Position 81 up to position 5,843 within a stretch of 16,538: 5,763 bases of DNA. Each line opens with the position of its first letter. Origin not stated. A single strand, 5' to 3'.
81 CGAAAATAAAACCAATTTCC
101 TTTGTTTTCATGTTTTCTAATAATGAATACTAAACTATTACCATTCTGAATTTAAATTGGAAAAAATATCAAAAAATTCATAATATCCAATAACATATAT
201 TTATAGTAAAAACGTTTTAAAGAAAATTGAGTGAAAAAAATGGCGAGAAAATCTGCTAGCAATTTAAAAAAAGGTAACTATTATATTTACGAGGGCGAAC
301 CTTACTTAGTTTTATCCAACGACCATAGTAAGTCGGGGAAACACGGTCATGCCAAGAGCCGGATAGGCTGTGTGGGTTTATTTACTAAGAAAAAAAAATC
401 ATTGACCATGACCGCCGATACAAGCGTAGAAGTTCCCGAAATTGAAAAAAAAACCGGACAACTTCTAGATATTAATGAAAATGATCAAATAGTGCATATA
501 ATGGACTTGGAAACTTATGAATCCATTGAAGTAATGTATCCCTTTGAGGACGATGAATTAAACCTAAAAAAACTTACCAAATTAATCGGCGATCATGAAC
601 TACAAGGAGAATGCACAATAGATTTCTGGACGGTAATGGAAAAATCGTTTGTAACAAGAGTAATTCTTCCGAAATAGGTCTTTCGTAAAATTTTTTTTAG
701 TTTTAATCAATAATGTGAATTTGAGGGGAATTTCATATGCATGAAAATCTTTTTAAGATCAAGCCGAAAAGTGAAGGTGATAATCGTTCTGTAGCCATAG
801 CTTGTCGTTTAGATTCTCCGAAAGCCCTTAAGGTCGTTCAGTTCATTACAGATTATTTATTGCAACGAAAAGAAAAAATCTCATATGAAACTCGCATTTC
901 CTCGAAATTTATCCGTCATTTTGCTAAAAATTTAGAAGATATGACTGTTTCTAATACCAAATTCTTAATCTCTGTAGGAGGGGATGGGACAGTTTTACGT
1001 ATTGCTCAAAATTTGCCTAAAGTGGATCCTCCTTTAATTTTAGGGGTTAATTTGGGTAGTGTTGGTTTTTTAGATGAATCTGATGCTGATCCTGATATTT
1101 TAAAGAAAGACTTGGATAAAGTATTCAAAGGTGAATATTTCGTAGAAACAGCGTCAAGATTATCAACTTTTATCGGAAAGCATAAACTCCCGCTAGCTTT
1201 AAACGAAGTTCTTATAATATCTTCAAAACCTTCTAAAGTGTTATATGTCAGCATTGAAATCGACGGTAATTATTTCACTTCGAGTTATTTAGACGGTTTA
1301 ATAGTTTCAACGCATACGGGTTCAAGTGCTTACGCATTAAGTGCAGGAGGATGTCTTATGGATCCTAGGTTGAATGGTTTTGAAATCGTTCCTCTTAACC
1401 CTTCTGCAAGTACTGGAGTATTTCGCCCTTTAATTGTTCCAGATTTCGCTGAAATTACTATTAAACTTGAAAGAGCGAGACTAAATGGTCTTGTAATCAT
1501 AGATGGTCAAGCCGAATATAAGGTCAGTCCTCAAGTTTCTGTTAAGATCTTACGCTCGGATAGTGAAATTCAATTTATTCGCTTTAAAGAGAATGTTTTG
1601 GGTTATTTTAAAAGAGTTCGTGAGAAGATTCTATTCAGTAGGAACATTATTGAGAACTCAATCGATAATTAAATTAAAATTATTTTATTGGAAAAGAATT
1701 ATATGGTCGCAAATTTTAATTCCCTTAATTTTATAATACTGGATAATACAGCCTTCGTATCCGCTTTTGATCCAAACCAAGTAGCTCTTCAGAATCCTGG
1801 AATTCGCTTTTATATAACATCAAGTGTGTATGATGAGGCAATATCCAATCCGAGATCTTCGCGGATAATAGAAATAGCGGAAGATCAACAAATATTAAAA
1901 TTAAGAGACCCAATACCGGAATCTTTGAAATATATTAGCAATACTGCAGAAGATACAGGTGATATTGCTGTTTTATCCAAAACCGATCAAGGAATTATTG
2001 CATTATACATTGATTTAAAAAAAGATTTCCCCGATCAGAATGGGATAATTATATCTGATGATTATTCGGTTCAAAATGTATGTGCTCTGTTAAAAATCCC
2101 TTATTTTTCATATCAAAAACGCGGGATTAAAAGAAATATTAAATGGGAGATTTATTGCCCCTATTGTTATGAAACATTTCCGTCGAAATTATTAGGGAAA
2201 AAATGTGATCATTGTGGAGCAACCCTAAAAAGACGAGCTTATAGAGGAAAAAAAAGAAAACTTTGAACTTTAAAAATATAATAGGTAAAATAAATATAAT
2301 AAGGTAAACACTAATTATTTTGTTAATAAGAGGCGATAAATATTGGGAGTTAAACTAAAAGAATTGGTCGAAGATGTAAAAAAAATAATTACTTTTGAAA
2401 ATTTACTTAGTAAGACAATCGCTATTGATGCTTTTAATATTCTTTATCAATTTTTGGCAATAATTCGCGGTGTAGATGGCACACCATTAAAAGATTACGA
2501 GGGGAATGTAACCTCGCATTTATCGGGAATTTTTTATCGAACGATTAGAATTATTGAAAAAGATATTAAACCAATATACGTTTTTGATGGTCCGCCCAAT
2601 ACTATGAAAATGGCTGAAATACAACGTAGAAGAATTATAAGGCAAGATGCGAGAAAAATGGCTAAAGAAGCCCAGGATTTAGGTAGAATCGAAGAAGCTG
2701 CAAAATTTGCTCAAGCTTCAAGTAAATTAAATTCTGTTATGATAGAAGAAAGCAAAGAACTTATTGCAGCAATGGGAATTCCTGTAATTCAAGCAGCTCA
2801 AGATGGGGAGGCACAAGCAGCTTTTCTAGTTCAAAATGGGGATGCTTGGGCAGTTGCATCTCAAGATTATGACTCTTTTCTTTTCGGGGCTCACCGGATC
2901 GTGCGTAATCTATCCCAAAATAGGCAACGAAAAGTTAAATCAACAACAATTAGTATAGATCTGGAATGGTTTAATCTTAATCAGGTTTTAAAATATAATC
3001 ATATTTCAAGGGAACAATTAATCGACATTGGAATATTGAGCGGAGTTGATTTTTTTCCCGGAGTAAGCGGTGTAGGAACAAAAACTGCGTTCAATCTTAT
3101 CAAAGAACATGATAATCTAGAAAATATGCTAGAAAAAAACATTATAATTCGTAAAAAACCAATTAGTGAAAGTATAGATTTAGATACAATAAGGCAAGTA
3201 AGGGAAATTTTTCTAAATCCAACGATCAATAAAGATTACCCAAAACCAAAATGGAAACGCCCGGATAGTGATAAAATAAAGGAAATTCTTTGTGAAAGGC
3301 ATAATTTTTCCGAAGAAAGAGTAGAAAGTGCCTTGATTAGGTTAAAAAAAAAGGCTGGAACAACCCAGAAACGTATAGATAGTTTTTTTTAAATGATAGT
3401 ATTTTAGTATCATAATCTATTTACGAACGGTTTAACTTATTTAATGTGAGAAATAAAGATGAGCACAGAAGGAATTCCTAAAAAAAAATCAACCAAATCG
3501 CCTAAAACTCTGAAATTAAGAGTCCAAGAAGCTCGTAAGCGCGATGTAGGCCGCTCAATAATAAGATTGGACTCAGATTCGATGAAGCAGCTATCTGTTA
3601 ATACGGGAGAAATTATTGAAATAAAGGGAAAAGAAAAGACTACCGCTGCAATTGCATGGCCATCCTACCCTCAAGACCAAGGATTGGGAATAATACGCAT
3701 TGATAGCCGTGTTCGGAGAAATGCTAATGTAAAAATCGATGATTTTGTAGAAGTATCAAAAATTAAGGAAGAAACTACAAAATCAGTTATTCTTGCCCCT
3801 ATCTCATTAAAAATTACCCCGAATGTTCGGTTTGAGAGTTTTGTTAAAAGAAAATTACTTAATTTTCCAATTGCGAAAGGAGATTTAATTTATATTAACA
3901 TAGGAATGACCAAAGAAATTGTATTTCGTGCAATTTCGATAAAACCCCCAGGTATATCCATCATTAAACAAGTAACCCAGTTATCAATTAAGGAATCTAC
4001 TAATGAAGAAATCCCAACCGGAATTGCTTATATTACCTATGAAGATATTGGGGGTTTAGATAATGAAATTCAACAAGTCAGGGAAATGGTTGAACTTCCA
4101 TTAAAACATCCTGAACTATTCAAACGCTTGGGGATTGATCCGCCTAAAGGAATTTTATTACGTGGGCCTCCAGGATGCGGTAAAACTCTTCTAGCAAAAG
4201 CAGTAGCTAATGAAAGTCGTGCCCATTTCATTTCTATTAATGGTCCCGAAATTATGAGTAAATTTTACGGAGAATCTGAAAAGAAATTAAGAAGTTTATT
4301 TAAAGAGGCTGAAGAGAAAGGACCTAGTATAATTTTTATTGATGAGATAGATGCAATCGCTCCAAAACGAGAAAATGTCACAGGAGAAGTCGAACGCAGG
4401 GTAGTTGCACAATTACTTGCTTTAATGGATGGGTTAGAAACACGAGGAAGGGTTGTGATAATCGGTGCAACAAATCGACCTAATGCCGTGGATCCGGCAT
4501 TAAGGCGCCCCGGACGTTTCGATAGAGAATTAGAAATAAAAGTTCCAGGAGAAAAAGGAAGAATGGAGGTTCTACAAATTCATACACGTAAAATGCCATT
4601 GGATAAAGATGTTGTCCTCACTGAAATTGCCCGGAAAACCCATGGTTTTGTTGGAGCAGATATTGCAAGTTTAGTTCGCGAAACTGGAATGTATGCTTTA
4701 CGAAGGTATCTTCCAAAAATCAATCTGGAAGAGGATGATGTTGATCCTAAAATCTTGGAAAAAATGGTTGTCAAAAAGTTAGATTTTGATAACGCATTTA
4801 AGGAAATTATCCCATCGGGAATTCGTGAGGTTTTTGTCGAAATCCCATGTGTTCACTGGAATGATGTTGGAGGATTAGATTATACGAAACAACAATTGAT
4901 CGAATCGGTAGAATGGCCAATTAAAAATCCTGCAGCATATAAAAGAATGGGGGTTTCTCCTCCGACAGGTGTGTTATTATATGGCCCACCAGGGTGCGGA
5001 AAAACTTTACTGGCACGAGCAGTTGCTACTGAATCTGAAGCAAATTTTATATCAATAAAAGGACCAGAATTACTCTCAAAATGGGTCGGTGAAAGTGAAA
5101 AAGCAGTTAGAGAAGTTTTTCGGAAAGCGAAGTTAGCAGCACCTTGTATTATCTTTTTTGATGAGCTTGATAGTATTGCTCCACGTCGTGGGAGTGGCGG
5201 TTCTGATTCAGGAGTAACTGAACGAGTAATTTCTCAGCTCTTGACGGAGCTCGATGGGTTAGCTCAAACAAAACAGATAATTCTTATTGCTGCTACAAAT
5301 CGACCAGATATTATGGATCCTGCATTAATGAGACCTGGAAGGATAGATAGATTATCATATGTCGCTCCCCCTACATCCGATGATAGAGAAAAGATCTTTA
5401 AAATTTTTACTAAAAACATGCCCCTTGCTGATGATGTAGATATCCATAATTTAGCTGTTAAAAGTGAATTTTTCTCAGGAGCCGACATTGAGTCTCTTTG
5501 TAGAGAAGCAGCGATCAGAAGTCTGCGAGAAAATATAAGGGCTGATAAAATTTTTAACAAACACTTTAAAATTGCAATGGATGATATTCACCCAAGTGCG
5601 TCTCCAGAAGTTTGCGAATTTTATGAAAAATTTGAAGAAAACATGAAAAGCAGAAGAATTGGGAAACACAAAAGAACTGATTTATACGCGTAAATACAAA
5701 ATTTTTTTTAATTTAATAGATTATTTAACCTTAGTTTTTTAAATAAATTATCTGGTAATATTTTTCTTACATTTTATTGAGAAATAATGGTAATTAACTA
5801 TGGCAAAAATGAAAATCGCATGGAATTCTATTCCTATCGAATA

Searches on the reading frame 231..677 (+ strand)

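Call 3: search_protein_families(library=pfam, proteins=[window:231-677:+], max_evalue=1)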
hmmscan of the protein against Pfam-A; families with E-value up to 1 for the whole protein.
window:231-677:+ (148 aa): 5 families
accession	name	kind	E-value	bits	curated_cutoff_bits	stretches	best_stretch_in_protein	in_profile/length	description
PF21485.3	IF5A-like_N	-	5.7e-12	45.7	27.1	1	7-57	6-56/63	Translation initiation factor 5A-like, N-terminal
PF08207.18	EFP_N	-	2.4e-07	31.1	23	1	8-62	1-54/58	Elongation factor P (EF-P) KOW-like domain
PF01287.26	eIF-5a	-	0.00018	22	24.2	1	71-141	2-65/69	Eukaryotic elongation factor 5A hypusine, DNA-binding OB fold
PF01132.26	EFP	-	0.075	13.5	27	1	87-101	12-26/54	Elongation factor P (EF-P) OB domain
PF21360.3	PylC-like_N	-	0.08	13.5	27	1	41-112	6-80/96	PylC-like, N-terminal domain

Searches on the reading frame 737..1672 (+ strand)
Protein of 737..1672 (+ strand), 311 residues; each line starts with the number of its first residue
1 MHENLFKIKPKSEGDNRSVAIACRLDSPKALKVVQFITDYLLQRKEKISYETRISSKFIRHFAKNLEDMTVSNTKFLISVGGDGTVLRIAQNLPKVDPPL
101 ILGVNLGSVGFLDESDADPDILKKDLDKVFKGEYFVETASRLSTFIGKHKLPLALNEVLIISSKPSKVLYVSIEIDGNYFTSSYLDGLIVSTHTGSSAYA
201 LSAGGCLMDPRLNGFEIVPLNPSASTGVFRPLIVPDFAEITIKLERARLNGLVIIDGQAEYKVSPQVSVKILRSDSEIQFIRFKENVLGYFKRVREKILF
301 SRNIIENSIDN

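Call 3: search_protein_families(library=pfam, proteins=[window:737-1672:+], max_evalue=1)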
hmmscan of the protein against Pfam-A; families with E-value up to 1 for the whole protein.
window:737-1672:+ (311 aa): 3 families
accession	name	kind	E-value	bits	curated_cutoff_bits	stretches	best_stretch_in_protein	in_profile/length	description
PF20143.4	NAD_kinase_C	-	9e-30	103.4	23.7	1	155-282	1-125/126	ATP-NAD kinase C-terminal domain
PF01513.26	NAD_kinase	-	3.3e-14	53.7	25.5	1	19-134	1-130/130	ATP-NAD kinase N-terminal domain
PF00781.29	DAGK_cat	-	0.0017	18.4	23.6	1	39-103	24-85/125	Diacylglycerol kinase catalytic domain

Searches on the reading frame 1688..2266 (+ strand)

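Call 3: search_protein_families(library=pfam, proteins=[window:1688-2266:+], max_evalue=1)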
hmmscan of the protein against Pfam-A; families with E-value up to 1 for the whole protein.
window:1688-2266:+ (192 aa): 9 families
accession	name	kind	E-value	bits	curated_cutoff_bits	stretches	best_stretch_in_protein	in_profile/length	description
PF17146.10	PIN_6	-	1.7e-14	54.4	27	1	16-110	1-87/87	PIN domain of ribonuclease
PF13894.12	zf-C2H2_4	-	0.037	15.2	27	0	156-167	2-13/24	C2H2-type zinc finger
PF13248.11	Zn_ribbon_3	-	0.038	13.9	27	0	171-183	3-15/26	zinc-ribbon domain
PF13638.12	PIN_4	-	0.067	13.9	21.9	1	92-142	85-131/132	PIN domain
PF05191.20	ADK_lid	-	0.13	12.6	26.6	1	171-184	22-35/36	Adenylate kinase, active site lid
PF12773.13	DZR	-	0.15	12.7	27.3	1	155-182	13-36/45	Double zinc ribbon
PF00096.32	zf-C2H2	-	0.35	11.8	25.2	0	156-167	2-13/23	Zinc finger, C2H2 type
PF12172.15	zf-ChsH2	-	0.36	11.1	23.2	0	167-178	8-19/37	ChsH2, rubredoxin-like zinc ribbon domain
PF05605.18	zf-Di19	-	0.4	11.4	27.5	1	155-174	3-22/54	Drought induced 19 protein (Di19), zinc-binding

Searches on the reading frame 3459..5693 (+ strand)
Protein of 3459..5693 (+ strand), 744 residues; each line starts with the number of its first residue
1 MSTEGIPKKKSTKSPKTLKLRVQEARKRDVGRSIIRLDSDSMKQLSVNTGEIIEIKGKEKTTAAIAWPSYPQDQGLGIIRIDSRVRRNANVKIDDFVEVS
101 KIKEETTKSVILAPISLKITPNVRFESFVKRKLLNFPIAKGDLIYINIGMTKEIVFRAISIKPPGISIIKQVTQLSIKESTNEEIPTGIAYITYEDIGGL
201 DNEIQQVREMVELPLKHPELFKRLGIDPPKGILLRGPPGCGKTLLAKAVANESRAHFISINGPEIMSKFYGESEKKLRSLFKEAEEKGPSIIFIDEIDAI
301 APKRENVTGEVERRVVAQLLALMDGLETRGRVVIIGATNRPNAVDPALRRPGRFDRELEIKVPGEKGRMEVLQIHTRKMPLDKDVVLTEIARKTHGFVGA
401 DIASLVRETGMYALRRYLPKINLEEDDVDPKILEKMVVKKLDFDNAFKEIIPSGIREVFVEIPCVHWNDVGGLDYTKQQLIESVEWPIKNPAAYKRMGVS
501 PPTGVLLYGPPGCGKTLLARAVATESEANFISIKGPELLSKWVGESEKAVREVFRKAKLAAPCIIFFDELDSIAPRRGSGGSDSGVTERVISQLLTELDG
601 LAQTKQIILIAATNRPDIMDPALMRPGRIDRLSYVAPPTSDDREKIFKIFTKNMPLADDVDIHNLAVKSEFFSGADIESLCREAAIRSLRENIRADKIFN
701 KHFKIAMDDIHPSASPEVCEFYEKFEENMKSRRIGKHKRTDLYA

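Call 3: search_protein_families(library=pfam, proteins=[window:3459-5693:+], max_evalue=1)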
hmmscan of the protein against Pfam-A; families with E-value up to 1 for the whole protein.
window:3459-5693:+ (744 aa): 56 families (the best 25 are shown)
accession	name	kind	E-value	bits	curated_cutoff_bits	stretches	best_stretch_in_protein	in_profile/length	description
PF00004.35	AAA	-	5.9e-96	318.3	21.2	2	232-361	1-130/131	ATPase family associated with various cellular activities (AAA)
PF17862.7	AAA_lid_3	-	2.7e-30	104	27.2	2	384-424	1-41/45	AAA+ lid domain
PF02359.24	CDC48_N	-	1.8e-29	102.2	35.1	1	19-102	1-83/85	Cell division protein 48 (CDC48), N-terminal domain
PF07724.20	AAA_2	-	5.9e-15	56.1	27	2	232-325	6-101/166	AAA domain (Cdc48 subfamily)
PF05496.18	RuvB_N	-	1.3e-14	54.7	27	2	231-307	35-103/159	Holliday junction DNA helicase RuvB P-loop domain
PF13191.12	AAA_16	-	1.5e-14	55.3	32.6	2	220-335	15-137/167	AAA ATPase domain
PF13173.12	AAA_14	-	6e-12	46.1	27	2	232-306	5-80/129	AAA domain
PF07728.20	AAA_5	-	1.7e-10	41.4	22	2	504-617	1-125/139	AAA domain (dynein-related subfamily)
PF06068.19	TIP49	-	7.8e-10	38.9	23.8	2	504-557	52-106/347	TIP49 P-loop domain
PF13401.12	AAA_22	-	1.4e-09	38.8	27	2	232-305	8-65/130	AAA domain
PF13671.12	AAA_33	-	2.5e-09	38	27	2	232-340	2-80/143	AAA domain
PF02933.23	CDC48_2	-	3.4e-08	33.4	22.4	1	125-180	6-60/64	Cell division protein 48 (CDC48), domain 2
PF24883.2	NPHP3_N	-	3.7e-08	34.2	24.8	2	232-256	25-49/164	Nephrocystin 3, N-terminal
PF20720.3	nSTAND3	-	7.1e-08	32.7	27.2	2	232-276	20-67/155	Novel STAND NTPase 3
PF00910.28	RNA_helicase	-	1.1e-07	32.7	21.5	2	232-265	1-34/105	RNA helicase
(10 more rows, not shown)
